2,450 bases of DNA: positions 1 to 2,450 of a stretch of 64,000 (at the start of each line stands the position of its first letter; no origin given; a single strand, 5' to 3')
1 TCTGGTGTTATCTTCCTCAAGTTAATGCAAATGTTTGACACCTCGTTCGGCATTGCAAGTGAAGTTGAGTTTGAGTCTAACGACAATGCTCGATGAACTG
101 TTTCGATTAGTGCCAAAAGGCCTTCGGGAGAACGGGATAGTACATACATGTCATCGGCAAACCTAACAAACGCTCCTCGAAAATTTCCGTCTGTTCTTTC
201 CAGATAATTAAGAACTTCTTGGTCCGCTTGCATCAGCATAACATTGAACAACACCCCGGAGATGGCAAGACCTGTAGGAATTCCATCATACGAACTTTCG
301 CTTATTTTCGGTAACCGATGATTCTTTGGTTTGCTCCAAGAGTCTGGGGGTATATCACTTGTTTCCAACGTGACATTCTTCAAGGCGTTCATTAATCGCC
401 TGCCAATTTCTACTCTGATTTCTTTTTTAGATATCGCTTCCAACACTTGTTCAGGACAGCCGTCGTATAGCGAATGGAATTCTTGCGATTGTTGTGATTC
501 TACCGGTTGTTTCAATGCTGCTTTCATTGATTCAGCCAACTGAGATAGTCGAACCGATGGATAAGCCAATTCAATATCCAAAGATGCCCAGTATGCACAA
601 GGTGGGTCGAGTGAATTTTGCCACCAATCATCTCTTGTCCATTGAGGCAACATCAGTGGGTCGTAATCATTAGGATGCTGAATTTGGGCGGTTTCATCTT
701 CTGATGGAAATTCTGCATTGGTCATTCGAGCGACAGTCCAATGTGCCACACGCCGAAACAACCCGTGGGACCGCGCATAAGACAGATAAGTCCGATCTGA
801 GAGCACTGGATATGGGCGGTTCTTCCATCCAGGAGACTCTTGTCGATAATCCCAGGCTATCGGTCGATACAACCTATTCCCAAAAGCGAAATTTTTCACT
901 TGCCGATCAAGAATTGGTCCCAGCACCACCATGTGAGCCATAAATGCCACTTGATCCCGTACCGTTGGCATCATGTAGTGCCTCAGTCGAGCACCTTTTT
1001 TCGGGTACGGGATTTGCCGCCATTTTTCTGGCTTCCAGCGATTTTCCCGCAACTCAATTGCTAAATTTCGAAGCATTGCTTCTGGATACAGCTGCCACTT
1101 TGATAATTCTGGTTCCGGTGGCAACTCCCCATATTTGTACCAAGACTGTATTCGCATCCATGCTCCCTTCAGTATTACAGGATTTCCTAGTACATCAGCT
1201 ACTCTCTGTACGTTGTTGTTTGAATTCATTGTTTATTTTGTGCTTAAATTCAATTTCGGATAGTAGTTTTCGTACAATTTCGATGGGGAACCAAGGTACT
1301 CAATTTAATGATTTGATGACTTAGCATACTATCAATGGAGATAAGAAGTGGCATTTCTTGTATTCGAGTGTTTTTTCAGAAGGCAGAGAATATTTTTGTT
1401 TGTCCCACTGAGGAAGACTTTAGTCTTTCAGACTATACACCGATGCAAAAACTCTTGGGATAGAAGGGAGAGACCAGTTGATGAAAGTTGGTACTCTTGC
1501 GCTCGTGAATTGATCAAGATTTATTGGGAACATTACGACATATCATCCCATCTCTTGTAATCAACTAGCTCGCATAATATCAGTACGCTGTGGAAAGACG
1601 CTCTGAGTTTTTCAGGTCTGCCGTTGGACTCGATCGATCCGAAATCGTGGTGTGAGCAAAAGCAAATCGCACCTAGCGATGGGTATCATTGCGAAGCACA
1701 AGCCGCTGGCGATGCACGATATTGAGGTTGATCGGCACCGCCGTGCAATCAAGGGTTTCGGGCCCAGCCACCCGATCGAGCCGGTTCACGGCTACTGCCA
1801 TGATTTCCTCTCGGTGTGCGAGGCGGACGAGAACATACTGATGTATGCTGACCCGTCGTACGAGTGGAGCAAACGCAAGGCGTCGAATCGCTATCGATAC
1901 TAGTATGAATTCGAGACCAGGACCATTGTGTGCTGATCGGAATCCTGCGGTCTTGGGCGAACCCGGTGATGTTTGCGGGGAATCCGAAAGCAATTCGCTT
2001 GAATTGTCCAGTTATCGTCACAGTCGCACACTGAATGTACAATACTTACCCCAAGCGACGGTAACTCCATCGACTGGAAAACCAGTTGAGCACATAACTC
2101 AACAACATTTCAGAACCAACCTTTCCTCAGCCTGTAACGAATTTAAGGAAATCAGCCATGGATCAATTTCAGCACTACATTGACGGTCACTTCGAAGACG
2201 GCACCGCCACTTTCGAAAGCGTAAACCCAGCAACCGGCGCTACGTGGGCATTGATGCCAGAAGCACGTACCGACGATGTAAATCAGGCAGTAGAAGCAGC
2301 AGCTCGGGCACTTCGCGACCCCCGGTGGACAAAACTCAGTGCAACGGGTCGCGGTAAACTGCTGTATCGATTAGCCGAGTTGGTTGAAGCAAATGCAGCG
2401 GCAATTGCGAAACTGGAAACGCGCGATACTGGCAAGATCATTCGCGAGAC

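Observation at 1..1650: Edge-truncated unclassified reverse transcriptase with ~420 bp of apparently non-coding DNA upstream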

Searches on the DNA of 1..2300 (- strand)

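Call 20: search_rna_families(source=window, start=1, end=2300, threshold=evalue, max_evalue=1)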
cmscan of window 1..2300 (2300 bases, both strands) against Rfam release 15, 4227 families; matches with E-value up to 1: 0.
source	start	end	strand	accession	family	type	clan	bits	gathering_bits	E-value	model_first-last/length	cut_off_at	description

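Call 53: search_rna_families(sources=[L001, L002, L003, L005, L006, L007, L008], threshold=gathering)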
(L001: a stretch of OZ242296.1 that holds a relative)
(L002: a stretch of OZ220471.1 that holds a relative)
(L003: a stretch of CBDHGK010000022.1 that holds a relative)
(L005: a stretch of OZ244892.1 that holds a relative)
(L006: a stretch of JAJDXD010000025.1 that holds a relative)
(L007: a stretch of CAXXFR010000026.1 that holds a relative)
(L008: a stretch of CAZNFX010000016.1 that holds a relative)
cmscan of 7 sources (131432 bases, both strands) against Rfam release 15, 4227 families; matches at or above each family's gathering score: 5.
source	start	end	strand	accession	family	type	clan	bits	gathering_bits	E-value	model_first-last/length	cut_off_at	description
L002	17783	20696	+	RF02541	LSU_rRNA_bacteria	Gene; rRNA;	CL00112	2847.4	50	0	1-2925/2925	no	Bacterial large subunit ribosomal RNA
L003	2841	2957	+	RF01497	ALIL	Cis-reg;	-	103.6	50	1.8e-25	1-117/117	no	ALIL pseudoknot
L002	20787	20902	+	RF00001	5S_rRNA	Gene; rRNA;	CL00113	92.1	38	3e-18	1-120/120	no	5S ribosomal RNA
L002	17374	17447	+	RF00005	tRNA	Gene; tRNA;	CL00001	76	29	1.4e-14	1-71/71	no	tRNA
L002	17516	17588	+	RF00005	tRNA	Gene; tRNA;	CL00001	69.9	29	6.9e-13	1-71/71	no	tRNA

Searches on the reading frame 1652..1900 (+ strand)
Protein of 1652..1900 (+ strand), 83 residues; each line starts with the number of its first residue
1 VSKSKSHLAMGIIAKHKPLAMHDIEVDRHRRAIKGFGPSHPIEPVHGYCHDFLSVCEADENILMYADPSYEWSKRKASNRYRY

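Call 33: search_protein_families(library=pfam, proteins=[window:1652-1900:+], max_evalue=0.01)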
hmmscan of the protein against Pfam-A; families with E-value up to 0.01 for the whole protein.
window:1652-1900:+ (83 aa): 0 families

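Call 45: search_dna_similar(query=window:1652-1900:+, collection=phages, mode=protein, max_evalue=0.001, max_rows=8)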
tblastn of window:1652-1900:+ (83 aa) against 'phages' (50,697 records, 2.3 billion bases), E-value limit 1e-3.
No match.
